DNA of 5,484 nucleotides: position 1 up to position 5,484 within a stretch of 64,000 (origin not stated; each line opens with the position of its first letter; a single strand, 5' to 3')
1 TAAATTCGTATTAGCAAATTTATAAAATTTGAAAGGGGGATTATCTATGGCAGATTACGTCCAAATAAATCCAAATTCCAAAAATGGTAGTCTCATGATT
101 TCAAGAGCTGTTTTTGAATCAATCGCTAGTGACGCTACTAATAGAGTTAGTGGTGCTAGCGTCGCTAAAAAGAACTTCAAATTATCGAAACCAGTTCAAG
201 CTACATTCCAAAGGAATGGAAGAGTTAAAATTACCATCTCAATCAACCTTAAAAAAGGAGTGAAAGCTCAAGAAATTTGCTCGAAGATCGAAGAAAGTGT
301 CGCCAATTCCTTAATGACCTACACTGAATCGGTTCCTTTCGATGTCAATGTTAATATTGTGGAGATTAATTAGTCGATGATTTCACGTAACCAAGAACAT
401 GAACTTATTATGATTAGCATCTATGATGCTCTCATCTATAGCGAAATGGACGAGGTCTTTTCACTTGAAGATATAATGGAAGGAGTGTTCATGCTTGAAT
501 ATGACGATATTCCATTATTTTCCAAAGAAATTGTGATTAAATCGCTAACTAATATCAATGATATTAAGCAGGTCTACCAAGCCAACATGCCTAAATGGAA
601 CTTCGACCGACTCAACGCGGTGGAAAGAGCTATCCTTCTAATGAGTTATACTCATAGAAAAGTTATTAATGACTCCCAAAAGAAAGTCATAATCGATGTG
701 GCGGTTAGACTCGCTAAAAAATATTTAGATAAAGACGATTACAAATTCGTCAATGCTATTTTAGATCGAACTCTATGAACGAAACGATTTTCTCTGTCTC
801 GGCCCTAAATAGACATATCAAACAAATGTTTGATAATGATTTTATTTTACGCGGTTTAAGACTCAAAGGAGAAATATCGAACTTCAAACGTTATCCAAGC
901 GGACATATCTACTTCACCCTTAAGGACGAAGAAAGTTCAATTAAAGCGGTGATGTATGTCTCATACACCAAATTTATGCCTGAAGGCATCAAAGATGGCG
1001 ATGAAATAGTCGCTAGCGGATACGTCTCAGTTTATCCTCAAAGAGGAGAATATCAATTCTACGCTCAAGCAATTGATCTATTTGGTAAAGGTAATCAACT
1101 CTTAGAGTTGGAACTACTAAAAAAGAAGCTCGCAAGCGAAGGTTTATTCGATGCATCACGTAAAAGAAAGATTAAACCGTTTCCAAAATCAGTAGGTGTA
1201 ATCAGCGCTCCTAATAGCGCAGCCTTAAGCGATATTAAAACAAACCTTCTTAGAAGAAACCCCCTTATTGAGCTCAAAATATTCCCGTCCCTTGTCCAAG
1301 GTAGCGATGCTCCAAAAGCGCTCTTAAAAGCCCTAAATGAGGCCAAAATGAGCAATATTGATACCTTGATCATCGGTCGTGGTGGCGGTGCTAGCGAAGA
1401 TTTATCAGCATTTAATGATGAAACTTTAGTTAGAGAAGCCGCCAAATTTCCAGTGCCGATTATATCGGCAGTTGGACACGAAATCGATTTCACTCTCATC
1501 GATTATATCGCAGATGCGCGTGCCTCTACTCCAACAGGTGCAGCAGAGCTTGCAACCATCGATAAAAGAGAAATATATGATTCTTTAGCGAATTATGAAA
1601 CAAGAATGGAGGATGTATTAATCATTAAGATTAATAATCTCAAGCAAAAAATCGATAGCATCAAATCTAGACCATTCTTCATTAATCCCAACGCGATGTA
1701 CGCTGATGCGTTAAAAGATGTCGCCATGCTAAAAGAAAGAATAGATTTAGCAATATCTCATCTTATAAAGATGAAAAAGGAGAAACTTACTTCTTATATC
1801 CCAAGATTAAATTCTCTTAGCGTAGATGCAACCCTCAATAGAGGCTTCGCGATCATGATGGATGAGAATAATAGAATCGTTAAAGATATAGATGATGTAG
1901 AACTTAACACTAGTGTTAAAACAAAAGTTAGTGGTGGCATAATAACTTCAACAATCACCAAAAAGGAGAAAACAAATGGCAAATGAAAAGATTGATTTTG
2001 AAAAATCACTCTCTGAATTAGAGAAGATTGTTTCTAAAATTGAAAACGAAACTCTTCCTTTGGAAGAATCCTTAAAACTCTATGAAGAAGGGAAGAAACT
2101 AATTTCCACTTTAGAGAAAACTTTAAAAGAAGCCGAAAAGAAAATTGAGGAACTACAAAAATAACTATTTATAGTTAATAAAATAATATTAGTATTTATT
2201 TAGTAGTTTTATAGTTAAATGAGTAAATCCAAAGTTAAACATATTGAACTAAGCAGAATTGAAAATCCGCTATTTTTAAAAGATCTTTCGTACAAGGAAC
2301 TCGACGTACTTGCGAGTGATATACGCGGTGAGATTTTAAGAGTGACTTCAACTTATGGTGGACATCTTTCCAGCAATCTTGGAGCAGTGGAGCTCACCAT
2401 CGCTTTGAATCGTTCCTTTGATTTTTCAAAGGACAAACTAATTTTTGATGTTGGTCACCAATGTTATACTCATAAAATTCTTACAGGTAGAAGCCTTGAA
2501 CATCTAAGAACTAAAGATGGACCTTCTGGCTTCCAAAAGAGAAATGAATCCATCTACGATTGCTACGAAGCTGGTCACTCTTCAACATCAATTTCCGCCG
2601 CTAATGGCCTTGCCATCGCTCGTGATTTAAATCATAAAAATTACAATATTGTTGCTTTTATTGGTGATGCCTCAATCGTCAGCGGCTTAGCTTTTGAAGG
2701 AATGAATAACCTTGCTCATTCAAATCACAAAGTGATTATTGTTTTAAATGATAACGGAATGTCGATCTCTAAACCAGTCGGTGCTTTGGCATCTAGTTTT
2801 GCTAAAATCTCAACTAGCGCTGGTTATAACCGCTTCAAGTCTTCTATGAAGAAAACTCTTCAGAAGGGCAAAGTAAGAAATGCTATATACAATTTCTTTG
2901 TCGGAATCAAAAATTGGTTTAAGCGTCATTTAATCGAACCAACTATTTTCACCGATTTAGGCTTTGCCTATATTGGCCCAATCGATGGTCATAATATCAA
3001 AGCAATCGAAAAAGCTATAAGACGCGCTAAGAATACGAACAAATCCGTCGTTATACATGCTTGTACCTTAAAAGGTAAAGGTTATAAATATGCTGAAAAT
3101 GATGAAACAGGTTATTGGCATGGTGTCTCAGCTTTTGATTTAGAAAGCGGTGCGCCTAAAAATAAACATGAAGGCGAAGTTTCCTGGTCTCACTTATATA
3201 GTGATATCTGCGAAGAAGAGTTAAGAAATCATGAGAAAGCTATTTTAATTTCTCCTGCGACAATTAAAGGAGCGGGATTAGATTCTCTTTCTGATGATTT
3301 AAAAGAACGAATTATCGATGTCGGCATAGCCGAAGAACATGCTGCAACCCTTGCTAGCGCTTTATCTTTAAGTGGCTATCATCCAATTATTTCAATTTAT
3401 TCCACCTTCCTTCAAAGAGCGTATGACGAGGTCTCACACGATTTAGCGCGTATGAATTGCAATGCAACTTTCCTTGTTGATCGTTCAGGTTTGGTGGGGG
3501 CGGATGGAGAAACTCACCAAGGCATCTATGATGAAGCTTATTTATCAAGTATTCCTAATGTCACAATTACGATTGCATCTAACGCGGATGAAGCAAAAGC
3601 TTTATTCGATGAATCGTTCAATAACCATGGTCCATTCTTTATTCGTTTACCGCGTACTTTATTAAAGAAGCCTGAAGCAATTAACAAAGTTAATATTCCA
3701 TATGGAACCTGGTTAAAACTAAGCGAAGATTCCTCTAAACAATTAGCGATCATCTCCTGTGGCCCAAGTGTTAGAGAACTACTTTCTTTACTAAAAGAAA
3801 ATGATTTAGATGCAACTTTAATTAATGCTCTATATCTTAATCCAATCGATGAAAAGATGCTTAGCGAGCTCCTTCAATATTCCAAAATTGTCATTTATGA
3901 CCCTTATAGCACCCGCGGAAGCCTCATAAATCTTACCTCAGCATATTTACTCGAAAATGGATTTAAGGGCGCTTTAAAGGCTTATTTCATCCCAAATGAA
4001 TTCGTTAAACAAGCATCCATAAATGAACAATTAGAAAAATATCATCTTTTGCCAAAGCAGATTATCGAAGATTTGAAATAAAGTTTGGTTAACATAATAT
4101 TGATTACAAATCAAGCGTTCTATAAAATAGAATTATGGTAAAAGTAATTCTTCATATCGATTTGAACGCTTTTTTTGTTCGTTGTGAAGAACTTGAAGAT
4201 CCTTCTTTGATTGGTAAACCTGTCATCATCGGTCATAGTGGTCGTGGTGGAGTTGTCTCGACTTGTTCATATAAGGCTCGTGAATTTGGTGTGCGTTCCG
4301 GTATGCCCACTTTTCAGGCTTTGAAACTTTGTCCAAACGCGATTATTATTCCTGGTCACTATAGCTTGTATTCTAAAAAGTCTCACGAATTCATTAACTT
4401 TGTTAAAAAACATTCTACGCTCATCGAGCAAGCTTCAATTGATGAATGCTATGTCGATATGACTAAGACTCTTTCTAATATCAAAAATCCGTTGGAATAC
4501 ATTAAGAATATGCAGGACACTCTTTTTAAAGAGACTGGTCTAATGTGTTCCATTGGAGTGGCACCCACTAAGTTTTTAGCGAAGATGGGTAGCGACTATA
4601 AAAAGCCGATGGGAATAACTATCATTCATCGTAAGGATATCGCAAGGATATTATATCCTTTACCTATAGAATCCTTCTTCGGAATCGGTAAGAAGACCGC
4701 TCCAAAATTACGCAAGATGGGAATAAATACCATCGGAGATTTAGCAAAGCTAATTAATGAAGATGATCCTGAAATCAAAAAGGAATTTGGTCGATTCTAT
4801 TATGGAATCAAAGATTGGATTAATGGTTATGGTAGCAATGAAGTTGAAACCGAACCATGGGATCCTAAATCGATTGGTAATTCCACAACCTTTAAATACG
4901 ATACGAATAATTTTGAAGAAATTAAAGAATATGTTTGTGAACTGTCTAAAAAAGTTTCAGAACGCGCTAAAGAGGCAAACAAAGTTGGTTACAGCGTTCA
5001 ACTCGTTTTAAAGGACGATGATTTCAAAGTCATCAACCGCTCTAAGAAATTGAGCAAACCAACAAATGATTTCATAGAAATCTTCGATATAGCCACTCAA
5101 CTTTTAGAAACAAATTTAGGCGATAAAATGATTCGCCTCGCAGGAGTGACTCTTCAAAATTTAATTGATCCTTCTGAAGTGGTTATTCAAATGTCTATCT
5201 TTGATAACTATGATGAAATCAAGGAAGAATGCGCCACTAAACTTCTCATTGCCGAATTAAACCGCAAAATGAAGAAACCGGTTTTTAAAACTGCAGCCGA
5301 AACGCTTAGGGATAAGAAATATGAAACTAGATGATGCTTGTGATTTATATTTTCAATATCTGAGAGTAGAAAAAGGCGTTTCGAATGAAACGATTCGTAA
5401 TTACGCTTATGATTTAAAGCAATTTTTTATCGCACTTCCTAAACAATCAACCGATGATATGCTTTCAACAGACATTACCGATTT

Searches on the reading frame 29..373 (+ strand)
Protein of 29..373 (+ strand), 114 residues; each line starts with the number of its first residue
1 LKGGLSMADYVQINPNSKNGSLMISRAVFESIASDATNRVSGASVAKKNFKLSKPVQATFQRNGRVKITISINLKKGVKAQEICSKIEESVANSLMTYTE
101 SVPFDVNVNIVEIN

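Call 32: search_protein_families(library=pfam, proteins=[window:29-373:+], max_evalue=0.00001)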
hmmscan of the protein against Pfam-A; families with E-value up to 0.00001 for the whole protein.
window:29-373:+ (114 aa): 1 family
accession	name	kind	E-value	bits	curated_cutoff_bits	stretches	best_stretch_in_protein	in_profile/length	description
PF03780.18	Asp23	-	8.1e-10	39.5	28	1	19-113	2-107/108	Asp23 family, cell envelope-related function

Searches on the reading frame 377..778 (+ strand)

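Call 32: search_protein_families(library=pfam, proteins=[window:377-778:+], max_evalue=0.00001)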
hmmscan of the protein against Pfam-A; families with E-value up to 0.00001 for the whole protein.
window:377-778:+ (133 aa): 1 family
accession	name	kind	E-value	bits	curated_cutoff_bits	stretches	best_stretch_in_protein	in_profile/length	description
PF01029.23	NusB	-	8.5e-17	62.2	23.1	1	48-131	47-130/133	NusB family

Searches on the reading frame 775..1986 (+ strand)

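Call 32: search_protein_families(library=pfam, proteins=[window:775-1986:+], max_evalue=0.00001)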
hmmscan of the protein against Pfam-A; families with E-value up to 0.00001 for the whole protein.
window:775-1986:+ (403 aa): 3 families
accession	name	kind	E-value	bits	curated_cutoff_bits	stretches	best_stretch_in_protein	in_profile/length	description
PF02601.20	Exonuc_VII_L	-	9e-77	259.1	35.9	2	124-339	1-215/315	Exonuclease VII, large subunit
PF13742.12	tRNA_anti_2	-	8e-27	93.8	27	1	6-100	1-94/95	OB-fold nucleic acid binding domain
PF01336.31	tRNA_anti-codon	-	4.9e-11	42.9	27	1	29-100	2-72/75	OB-fold nucleic acid binding domain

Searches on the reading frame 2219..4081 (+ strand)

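Call 32: search_protein_families(library=pfam, proteins=[window:2219-4081:+], max_evalue=0.00001)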
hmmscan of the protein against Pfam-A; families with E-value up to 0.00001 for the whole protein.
window:2219-4081:+ (620 aa): 3 families
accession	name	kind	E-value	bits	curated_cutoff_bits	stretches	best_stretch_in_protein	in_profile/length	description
PF13292.11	DXP_synthase_N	-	1.5e-99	333.2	21.2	1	11-283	1-274/274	1-deoxy-D-xylulose-5-phosphate synthase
PF02779.29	Transket_pyr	-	3.2e-33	115.3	27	1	320-483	2-173/174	Transketolase, pyrimidine binding domain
PF02780.25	Transketolase_C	-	2.3e-07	31.2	25.9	0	505-615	8-124/124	Transketolase, C-terminal domain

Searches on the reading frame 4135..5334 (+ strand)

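Call 32: search_protein_families(library=pfam, proteins=[window:4135-5334:+], max_evalue=0.00001)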
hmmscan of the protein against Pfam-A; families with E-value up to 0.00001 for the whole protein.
window:4135-5334:+ (399 aa): 3 families
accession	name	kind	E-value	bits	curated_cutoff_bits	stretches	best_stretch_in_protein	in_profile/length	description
PF00817.25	IMS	-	7.3e-51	172.4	23.2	1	8-154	1-148/148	impB/mucB/samB family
PF11799.13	IMS_C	-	4.5e-26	91.9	20.7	1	244-348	1-103/109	impB/mucB/samB family C-terminal domain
PF11798.14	IMS_HHH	-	5.3e-08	33.1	24.4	1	167-197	2-32/32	IMS family HHH motif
